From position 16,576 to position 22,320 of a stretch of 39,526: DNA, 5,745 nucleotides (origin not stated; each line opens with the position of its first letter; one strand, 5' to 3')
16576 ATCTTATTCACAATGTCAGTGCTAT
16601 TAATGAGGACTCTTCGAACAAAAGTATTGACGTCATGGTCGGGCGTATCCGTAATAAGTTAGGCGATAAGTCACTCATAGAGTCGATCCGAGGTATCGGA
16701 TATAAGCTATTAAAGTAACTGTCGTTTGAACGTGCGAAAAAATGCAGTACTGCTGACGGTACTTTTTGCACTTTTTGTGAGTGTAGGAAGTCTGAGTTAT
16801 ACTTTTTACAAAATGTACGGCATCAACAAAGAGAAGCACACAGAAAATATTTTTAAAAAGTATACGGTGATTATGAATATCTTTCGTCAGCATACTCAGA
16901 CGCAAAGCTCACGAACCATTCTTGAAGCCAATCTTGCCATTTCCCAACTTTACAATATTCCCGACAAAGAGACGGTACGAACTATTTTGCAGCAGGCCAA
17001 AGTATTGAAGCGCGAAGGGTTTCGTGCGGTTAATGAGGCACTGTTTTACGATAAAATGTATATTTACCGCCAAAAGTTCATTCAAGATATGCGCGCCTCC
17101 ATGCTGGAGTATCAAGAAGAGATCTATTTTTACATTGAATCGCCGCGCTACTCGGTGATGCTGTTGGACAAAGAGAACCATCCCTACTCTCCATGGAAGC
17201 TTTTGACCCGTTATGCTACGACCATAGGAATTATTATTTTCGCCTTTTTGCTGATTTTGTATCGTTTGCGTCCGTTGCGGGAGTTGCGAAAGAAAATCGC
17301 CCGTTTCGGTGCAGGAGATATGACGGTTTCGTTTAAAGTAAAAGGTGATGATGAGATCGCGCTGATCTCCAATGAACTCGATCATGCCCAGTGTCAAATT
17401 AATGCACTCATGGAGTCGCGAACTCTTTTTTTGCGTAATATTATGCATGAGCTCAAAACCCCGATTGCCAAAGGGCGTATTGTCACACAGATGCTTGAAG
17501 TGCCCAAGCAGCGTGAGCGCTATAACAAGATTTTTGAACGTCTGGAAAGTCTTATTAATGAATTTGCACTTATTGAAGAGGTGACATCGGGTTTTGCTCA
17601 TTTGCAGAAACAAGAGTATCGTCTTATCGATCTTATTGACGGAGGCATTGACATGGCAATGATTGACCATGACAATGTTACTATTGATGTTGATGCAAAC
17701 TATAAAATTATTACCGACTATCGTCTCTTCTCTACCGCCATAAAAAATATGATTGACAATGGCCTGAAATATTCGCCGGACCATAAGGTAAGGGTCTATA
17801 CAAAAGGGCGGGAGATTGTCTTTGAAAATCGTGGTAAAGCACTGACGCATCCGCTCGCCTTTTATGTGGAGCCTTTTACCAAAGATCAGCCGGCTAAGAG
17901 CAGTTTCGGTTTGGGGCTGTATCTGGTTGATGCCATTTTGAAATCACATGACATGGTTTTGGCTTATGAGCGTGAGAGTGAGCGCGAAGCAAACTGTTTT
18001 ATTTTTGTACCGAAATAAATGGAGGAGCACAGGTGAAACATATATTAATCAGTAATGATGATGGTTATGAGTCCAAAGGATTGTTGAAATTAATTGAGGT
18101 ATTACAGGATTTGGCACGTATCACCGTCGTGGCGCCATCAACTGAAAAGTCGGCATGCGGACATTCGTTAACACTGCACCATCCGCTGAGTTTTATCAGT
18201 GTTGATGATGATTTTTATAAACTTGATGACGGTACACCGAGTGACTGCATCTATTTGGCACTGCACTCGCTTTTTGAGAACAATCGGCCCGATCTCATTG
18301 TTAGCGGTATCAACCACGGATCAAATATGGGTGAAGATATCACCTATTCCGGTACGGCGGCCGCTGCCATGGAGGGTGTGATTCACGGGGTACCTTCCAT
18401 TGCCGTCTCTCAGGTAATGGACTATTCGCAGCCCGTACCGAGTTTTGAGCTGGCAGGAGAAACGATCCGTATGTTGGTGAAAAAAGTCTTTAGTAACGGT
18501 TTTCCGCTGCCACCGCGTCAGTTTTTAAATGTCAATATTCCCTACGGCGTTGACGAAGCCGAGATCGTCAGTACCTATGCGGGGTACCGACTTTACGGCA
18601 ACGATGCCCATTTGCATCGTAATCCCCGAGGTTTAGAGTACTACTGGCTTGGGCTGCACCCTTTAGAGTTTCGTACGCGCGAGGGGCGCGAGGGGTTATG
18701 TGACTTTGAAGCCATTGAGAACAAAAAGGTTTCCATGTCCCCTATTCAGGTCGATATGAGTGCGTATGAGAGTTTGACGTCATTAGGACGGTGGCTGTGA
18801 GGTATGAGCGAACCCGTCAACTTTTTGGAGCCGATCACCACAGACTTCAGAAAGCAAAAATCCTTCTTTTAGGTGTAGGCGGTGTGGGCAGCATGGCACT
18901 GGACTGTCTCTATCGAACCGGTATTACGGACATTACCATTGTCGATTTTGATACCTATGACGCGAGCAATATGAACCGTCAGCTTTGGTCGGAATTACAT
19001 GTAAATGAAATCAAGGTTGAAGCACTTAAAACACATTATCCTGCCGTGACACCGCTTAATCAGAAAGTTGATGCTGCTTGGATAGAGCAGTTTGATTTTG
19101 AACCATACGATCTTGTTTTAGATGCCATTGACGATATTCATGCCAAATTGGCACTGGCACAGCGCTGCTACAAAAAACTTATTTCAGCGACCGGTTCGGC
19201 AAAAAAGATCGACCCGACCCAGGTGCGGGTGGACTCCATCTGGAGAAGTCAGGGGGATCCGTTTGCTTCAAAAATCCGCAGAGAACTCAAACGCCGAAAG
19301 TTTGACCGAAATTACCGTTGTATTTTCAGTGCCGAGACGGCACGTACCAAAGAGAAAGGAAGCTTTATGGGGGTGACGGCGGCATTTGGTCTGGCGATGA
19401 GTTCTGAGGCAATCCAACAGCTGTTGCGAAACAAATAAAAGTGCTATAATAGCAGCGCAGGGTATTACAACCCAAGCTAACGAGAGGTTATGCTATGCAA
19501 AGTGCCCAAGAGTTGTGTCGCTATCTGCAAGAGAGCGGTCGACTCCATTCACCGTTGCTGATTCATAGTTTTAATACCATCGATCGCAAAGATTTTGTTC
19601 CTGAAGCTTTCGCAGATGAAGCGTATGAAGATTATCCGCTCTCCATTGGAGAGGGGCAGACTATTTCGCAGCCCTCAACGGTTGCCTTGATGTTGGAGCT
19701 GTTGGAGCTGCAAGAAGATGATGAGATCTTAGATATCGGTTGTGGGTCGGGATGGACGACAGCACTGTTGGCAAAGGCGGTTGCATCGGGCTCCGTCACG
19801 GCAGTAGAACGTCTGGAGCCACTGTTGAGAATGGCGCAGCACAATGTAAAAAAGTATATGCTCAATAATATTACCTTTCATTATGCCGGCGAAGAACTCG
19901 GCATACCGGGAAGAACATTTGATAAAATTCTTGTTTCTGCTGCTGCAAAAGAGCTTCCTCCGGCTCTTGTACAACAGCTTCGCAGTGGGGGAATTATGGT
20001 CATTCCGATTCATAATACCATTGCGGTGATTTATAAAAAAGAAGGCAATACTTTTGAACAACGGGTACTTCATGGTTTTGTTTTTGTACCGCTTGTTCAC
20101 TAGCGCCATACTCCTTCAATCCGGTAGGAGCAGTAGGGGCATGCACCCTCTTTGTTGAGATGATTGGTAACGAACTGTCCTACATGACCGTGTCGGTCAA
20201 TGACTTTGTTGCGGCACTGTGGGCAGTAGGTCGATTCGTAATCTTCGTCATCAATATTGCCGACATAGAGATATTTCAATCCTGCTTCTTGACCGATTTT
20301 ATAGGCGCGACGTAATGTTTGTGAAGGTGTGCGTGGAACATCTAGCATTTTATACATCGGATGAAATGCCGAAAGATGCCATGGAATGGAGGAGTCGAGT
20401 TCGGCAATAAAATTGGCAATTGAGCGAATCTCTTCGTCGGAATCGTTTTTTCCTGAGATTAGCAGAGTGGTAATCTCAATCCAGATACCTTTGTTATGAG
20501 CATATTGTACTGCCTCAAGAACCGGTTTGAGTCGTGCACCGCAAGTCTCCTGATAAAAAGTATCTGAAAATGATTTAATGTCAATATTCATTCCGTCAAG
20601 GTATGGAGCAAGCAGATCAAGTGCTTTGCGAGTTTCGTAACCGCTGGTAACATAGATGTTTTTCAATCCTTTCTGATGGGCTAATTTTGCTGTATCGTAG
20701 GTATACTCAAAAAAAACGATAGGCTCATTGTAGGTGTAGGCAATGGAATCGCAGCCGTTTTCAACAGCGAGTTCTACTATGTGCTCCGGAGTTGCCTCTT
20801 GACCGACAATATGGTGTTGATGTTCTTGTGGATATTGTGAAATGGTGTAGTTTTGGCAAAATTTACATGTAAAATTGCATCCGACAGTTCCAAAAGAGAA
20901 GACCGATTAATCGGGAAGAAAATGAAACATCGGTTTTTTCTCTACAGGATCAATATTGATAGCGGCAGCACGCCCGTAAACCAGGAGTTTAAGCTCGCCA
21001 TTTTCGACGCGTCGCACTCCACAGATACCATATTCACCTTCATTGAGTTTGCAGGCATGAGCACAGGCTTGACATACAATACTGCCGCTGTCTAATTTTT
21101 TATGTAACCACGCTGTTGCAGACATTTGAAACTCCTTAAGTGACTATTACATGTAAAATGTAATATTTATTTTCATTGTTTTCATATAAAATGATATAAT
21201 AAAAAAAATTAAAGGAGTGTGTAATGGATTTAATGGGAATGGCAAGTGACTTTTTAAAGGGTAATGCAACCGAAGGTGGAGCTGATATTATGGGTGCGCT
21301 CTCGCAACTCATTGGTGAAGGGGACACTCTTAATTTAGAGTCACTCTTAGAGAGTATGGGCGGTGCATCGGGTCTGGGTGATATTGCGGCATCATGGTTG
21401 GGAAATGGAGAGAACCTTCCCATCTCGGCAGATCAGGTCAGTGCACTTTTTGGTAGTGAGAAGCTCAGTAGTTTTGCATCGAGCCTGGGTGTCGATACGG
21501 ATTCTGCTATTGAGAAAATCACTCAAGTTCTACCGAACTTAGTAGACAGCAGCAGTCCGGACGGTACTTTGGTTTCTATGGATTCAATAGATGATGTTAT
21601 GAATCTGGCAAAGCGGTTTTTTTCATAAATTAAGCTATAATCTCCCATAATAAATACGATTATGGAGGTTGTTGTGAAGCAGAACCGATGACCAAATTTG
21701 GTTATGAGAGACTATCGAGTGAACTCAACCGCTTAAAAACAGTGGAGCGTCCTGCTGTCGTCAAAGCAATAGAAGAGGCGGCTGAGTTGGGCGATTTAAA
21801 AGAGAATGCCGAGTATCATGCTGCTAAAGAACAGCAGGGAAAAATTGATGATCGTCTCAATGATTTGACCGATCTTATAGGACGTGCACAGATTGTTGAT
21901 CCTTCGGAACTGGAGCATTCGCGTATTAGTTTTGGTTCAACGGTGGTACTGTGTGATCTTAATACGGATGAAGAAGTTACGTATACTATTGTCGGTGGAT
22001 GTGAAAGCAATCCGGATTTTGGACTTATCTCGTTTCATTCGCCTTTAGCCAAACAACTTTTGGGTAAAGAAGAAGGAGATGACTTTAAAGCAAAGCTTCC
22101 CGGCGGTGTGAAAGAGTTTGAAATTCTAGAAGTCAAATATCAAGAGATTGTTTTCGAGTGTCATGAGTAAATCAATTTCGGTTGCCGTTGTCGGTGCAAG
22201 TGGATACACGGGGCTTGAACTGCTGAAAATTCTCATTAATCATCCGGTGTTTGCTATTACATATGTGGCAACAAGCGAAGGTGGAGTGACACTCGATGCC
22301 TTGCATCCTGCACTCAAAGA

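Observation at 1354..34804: Highly iterated palindrome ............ scattered through genes and promoters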

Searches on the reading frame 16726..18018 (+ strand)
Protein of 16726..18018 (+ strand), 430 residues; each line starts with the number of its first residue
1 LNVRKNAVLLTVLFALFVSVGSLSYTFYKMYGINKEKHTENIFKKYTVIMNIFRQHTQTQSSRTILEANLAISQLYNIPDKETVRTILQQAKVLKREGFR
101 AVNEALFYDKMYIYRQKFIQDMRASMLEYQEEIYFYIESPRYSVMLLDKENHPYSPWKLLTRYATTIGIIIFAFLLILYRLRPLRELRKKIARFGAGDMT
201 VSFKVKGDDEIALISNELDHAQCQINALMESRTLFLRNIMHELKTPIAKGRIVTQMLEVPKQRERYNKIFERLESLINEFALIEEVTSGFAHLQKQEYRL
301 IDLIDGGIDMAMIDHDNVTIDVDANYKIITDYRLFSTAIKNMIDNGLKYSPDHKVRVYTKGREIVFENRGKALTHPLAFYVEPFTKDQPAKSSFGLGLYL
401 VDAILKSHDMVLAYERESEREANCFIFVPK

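Call 8: search_protein_families(library=ncbifam, proteins=[window:16726-18018:+])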
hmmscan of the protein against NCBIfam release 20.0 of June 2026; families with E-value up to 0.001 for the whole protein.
window:16726-18018:+ (430 aa): 22 families
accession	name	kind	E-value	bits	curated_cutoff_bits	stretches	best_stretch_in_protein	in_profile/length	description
NF038389.1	ArsS_fam_HK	equivalog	2e-126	422.7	250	1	7-427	2-402/403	ArsS family sensor histidine kinase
NF007004.0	PRK09467.1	equivalog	2.6e-19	69.4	415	1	158-416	156-422/440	two-component system sensor histidine kinase EnvZ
NF045900.1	HisKinCpxALeg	equivalog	4.4e-19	68.5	800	1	168-360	161-370/451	two-component system sensor histidine kinase CpxA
NF052314.1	T9SS_HK_PorY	subfamily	1.2e-17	64.1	350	1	165-419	143-410/418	PorY family sensor histidine kinase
NF007898.0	PRK10604.1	equivalog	2.6e-16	59.9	478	1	171-411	151-404/433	two-component system sensor histidine kinase RstB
TIGR01386.1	cztS_silS_copS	subfamily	6.6e-15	55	292.55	1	153-409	161-438/457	heavy metal sensor histidine kinase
NF008025.0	PRK10755.1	equivalog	3.5e-11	42.4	314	1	172-420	83-345/362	two-component system sensor histidine kinase PmrB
NF007007.0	PRK09470.1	equivalog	4.3e-11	42.4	486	1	179-408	190-437/463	envelope stress sensor histidine kinase CpxA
NF045903.1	CuHisKinLciSLeg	equivalog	2.2e-10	40.5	700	1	165-415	71-343/357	copper-responsive two-component system sensor histidine kinase LciS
NF008312.0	PRK11100.1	equivalog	3.3e-10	39.4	356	1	160-412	185-456/477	two-component system sensor histidine kinase CreC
TIGR02966.1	phoR_proteo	equivalog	5.8e-10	38.7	334.2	1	224-358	106-254/333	phosphate regulon sensor histidine kinase PhoR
NF012163.2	BaeS_SmeS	equivalog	6.1e-10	38.6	500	1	162-358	170-377/457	sensor histidine kinase efflux regulator BaeS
NF040691.1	MtrAB_MtrB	equivalog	2.1e-09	36.9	450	1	171-359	203-412/507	MtrAB system histidine kinase MtrB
NF007664.1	PRK10337.1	equivalog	3.6e-09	35.8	475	1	169-418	167-432/442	quorum sensing histidine kinase QseC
NF046044.1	PnpS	equivalog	5.4e-07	29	400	1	224-358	162-310/390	two-component system histidine kinase PnpS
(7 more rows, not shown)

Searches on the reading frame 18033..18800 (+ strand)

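Call 31: search_protein_families(library=pfam, max_evalue=0.00001, proteins=[window:18033-18800:+])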
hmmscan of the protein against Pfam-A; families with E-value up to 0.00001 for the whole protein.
window:18033-18800:+ (255 aa): 1 family
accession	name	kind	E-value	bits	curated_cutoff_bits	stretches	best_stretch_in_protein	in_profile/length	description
PF01975.23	SurE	-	2.8e-56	190.7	22.1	1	4-179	1-175/189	Survival protein SurE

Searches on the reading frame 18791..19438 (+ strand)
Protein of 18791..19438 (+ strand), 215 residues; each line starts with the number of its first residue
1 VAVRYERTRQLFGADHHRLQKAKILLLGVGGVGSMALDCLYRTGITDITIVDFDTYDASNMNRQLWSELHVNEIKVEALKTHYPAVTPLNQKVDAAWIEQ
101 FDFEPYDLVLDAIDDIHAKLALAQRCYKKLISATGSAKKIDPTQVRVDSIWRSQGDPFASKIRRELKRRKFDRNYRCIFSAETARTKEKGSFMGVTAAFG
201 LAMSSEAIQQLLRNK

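Call 31: search_protein_families(library=pfam, max_evalue=0.00001, proteins=[window:18791-19438:+])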
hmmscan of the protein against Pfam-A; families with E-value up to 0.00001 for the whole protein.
window:18791-19438:+ (215 aa): 1 family
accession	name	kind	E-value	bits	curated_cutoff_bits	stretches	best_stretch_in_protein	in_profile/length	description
PF00899.27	ThiF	-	1.4e-28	100.1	28.1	1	10-213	6-204/238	ThiF family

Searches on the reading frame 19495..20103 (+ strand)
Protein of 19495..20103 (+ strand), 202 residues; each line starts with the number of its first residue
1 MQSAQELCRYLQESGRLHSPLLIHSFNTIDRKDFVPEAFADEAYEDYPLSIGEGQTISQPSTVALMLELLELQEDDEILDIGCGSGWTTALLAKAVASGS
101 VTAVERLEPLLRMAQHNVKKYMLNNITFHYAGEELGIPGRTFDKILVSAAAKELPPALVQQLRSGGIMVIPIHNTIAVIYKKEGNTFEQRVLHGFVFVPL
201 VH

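Call 31: search_protein_families(library=pfam, max_evalue=0.00001, proteins=[window:19495-20103:+])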
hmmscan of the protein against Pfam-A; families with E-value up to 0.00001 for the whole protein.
window:19495-20103:+ (202 aa): 7 families
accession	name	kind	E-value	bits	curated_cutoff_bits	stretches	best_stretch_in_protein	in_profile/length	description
PF01135.25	PCMT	-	5.3e-51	173.8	20.3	1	4-201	3-206/210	Protein-L-isoaspartate(D-aspartate) O-methyltransferase (PCMT)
PF13649.12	Methyltransf_25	-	1.4e-10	42.2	27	1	78-156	1-79/97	Methyltransferase domain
PF13847.12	Methyltransf_31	-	4.2e-08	33.4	27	1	74-170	3-109/145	Methyltransferase domain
PF05175.20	MTS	-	1.5e-07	31.7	23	1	64-146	21-103/170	Methyltransferase small domain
PF08241.18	Methyltransf_11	-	1.6e-07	32.3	21.2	1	79-154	1-73/95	Methyltransferase domain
PF00398.26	RrnaAD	-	3.5e-06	26.8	24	1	60-120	16-74/263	Ribosomal RNA adenine dimethylase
PF01209.24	Ubie_methyltran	-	4.2e-06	26.7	20.1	1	73-153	46-128/233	ubiE/COQ5 methyltransferase family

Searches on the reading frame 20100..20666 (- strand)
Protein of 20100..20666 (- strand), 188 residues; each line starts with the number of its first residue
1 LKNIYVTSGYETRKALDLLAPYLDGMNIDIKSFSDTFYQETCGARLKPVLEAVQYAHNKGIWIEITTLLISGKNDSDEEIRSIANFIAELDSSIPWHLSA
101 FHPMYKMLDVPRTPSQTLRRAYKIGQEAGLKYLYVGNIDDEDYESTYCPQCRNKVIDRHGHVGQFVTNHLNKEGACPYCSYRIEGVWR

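Call 31: search_protein_families(library=pfam, max_evalue=0.00001, proteins=[window:20100-20666:-])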
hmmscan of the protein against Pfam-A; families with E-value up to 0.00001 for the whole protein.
window:20100-20666:- (188 aa): 1 family
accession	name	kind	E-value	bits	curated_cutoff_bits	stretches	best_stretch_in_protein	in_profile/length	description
PF04055.27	Radical_SAM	-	2.4e-09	38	29.5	1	5-86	82-165/166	Radical SAM superfamily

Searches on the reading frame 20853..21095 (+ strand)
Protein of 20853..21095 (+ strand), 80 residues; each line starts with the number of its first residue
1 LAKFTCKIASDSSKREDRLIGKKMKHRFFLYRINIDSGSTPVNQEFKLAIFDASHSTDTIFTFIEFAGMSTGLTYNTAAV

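Call 31: search_protein_families(library=pfam, max_evalue=0.00001, proteins=[window:20853-21095:+])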
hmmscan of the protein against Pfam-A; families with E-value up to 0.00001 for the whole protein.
window:20853-21095:+ (80 aa): 0 families

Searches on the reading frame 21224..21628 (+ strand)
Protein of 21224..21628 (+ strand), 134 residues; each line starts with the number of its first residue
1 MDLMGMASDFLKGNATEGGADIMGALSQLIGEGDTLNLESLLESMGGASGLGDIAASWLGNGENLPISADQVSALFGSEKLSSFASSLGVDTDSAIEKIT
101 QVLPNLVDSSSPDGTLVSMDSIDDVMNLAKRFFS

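Call 31: search_protein_families(library=pfam, max_evalue=0.00001, proteins=[window:21224-21628:+])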
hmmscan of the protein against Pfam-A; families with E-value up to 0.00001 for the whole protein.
window:21224-21628:+ (134 aa): 1 family
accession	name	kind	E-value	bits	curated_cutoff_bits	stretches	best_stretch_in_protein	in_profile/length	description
PF20159.5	YidB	-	1e-14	55.3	24.3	1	5-116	22-129/132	YidB-like protein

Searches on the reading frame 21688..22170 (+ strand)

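Call 45: search_protein_families(library=pfam, max_evalue=0.00001, proteins=[window:21688-22170:+])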
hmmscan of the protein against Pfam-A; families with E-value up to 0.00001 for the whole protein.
window:21688-22170:+ (160 aa): 2 families
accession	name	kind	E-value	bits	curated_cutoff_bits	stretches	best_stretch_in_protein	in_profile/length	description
PF03449.20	GreA_GreB_N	-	6.9e-28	97.1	24.5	1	1-69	3-71/71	Transcription elongation factor, N-terminal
PF01272.25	GreA_GreB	-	2e-25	89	26.9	1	77-151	3-77/77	Transcription elongation factor, GreA/GreB, C-term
